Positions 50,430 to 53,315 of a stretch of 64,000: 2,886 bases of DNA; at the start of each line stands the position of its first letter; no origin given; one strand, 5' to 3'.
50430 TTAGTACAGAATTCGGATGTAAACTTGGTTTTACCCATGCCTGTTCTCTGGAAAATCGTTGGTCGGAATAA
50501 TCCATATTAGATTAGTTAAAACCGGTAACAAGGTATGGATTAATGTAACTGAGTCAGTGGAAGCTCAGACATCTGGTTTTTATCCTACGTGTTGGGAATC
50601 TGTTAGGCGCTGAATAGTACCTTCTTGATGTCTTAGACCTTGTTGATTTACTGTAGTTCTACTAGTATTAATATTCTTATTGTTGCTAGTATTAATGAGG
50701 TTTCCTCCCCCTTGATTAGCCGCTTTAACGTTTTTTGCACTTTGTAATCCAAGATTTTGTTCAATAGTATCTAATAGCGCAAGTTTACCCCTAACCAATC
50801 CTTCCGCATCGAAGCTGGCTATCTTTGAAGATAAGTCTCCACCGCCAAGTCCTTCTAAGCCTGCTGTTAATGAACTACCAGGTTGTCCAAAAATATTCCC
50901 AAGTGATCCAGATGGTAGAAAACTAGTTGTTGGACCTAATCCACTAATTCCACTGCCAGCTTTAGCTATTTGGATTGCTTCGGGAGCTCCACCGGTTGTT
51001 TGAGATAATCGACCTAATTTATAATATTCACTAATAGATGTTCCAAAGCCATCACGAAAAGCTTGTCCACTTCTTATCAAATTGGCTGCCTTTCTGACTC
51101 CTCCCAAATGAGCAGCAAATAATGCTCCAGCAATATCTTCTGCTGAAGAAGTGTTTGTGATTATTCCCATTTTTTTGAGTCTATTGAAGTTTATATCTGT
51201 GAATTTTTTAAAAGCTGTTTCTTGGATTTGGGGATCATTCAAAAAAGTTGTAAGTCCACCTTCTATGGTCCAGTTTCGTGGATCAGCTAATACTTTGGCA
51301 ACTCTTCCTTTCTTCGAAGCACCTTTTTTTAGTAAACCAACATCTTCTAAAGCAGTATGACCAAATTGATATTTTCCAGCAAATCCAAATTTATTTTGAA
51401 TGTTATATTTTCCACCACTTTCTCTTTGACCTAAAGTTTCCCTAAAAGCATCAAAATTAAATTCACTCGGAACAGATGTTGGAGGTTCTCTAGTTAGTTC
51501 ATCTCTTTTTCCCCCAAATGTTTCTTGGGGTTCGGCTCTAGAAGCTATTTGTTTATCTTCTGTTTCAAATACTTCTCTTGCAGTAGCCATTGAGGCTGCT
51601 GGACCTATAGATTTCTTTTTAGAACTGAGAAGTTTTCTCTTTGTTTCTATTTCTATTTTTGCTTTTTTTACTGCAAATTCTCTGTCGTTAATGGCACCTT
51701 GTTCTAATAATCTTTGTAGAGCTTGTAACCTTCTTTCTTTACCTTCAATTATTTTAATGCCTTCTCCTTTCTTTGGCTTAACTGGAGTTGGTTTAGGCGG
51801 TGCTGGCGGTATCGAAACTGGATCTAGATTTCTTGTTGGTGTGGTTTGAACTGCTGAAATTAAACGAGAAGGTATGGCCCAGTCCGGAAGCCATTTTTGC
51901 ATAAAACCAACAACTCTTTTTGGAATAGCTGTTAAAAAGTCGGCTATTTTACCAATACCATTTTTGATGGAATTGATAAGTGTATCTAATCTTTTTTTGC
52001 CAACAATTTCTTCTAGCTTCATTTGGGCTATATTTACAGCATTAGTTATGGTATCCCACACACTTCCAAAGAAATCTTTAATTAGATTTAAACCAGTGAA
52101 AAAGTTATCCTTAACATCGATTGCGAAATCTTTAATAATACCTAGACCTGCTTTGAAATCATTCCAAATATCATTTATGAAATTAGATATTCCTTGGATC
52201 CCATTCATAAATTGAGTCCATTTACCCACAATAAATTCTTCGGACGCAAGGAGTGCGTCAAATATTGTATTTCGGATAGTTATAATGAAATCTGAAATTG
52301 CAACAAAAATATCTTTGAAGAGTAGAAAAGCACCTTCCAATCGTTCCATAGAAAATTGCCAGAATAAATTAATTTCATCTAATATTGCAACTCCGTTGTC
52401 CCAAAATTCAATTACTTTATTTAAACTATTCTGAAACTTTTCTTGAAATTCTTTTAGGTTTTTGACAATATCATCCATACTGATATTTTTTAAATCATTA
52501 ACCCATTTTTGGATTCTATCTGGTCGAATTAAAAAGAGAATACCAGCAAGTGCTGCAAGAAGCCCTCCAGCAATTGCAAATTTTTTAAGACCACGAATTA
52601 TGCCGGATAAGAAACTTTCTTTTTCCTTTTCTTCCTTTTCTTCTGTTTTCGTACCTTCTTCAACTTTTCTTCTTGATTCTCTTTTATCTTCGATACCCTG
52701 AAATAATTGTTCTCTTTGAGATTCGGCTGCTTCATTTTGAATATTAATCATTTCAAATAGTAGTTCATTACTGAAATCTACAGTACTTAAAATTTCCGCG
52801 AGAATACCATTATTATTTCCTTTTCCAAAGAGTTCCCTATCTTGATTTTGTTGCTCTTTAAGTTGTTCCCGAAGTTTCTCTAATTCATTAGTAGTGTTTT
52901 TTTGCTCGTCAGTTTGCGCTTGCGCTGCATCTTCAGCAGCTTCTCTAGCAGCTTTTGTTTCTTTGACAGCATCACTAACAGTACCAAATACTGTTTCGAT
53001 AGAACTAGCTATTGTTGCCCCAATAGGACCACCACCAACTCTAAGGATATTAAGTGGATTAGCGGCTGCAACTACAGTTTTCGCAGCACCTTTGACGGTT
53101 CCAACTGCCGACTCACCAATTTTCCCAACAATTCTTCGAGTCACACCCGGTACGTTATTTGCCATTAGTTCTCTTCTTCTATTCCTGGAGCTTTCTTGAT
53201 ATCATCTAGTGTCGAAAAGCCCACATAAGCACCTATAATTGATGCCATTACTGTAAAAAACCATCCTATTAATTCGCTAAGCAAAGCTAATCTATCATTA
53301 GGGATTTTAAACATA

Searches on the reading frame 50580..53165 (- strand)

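Call 23: search_protein_families(library=phrogs, proteins=[window:50580-53165:-], max_evalue=0.00001)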
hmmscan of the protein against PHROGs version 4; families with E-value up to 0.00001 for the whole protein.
window:50580-53165:- (861 aa): 1 family
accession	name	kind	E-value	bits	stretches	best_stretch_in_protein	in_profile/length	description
phrog_27932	-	tail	8.8e-23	81.4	1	567-727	339-494/855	baseplate hub subunit and tail lysozyme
